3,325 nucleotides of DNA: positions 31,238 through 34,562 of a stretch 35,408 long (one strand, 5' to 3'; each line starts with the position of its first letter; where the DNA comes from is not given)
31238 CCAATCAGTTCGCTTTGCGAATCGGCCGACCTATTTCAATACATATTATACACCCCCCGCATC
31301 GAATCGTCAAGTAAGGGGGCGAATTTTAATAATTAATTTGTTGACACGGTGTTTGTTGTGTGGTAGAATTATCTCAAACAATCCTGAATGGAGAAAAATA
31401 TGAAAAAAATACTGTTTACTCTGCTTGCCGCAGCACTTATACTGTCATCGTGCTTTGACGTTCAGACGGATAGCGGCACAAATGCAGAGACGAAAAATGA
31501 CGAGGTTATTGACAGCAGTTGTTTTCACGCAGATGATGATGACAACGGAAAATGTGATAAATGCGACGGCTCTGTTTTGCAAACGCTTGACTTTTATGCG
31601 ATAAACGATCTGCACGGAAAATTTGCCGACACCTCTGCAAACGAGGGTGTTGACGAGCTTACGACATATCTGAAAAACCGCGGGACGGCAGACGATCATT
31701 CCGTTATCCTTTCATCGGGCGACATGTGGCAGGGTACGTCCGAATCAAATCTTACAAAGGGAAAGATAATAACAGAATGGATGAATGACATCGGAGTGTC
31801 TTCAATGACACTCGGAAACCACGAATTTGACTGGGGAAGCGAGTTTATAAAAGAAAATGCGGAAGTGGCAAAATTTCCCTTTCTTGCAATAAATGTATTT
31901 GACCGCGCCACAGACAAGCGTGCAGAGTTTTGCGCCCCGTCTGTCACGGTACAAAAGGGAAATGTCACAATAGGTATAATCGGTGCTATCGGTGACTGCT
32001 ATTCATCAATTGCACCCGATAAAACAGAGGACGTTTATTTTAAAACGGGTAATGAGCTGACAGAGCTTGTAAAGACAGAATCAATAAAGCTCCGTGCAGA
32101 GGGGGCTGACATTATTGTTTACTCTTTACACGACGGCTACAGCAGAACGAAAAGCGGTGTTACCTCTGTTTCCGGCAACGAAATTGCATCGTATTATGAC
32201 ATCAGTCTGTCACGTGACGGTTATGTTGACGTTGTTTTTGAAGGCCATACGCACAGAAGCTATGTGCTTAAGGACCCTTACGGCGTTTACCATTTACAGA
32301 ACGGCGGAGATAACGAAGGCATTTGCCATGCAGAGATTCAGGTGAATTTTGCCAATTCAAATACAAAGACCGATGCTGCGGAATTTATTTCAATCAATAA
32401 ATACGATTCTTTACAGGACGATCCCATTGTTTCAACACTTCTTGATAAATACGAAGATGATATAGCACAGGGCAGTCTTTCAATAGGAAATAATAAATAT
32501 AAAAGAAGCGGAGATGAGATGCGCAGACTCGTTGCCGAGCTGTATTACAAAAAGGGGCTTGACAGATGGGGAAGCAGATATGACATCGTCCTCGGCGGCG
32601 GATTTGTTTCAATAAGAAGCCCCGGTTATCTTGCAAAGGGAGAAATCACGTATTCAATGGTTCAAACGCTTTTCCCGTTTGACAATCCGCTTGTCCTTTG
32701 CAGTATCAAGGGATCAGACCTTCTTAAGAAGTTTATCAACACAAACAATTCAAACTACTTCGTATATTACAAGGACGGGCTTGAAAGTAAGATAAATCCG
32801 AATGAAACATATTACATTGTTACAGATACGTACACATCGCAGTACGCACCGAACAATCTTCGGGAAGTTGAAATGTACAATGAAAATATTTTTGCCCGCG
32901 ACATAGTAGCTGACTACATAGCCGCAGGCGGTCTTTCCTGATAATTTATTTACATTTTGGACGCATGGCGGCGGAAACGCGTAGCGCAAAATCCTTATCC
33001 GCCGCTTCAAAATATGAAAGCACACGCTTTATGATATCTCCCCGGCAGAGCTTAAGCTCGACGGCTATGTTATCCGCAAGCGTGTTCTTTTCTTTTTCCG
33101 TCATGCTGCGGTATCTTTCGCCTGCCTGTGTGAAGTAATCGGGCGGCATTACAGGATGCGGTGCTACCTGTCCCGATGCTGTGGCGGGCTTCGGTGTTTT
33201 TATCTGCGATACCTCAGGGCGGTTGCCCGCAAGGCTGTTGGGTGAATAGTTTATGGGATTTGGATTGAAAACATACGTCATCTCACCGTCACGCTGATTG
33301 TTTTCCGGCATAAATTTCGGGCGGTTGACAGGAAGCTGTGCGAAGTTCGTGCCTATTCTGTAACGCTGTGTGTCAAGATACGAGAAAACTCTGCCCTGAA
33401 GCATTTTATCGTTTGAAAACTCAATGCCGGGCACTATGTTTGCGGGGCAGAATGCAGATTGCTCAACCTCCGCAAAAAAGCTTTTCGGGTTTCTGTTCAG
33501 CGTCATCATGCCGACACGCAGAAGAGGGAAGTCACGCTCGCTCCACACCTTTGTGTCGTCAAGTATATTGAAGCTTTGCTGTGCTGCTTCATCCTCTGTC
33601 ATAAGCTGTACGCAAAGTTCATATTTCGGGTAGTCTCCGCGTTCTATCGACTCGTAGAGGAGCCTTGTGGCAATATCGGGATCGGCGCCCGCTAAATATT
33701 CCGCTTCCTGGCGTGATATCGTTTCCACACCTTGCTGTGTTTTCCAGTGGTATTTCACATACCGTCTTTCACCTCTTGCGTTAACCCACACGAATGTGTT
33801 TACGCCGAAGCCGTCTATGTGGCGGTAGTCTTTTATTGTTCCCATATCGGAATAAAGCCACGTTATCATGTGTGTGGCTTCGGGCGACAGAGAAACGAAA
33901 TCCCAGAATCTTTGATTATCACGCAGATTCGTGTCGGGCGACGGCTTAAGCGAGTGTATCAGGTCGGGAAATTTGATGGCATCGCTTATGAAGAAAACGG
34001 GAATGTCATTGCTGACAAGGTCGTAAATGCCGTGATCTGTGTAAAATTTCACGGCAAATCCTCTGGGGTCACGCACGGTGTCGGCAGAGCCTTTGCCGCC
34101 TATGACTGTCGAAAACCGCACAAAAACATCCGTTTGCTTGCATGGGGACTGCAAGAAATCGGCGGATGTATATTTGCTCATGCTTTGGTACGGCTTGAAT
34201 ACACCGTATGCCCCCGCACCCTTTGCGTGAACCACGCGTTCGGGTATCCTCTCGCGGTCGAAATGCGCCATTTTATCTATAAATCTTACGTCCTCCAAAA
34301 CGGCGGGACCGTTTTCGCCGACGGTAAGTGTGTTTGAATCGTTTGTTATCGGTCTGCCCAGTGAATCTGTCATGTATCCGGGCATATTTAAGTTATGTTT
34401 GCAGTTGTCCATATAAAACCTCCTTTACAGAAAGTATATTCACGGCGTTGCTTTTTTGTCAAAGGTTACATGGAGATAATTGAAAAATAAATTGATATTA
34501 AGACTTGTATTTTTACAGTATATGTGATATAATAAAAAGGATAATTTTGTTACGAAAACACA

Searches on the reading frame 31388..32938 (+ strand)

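Call 82: search_protein_families(library=pfam, proteins=[window:31388-32938:+], max_evalue=0.00001)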
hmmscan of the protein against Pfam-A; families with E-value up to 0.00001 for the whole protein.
window:31388-32938:+ (517 aa): 2 families
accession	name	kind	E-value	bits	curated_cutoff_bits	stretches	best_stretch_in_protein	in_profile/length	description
PF00149.33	Metallophos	-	1.7e-07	32.3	21.5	1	69-290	3-190/191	Calcineurin-like phosphoesterase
PF02872.23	5_nucleotid_C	-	8.4e-06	26.4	23.6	0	393-473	33-114/158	5'-nucleotidase, C-terminal domain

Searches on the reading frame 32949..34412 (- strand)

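Call 82: search_protein_families(library=pfam, proteins=[window:32949-34412:-], max_evalue=0.00001)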
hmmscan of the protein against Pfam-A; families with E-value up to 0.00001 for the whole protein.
window:32949-34412:- (488 aa): 2 families
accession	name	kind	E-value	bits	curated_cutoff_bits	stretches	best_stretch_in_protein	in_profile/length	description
PF00199.24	Catalase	-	1.1e-179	598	25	1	15-394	1-381/383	Catalase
PF06628.17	Catalase-rel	-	2e-18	66.7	30.1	1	425-482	6-64/65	Catalase-related immune-responsive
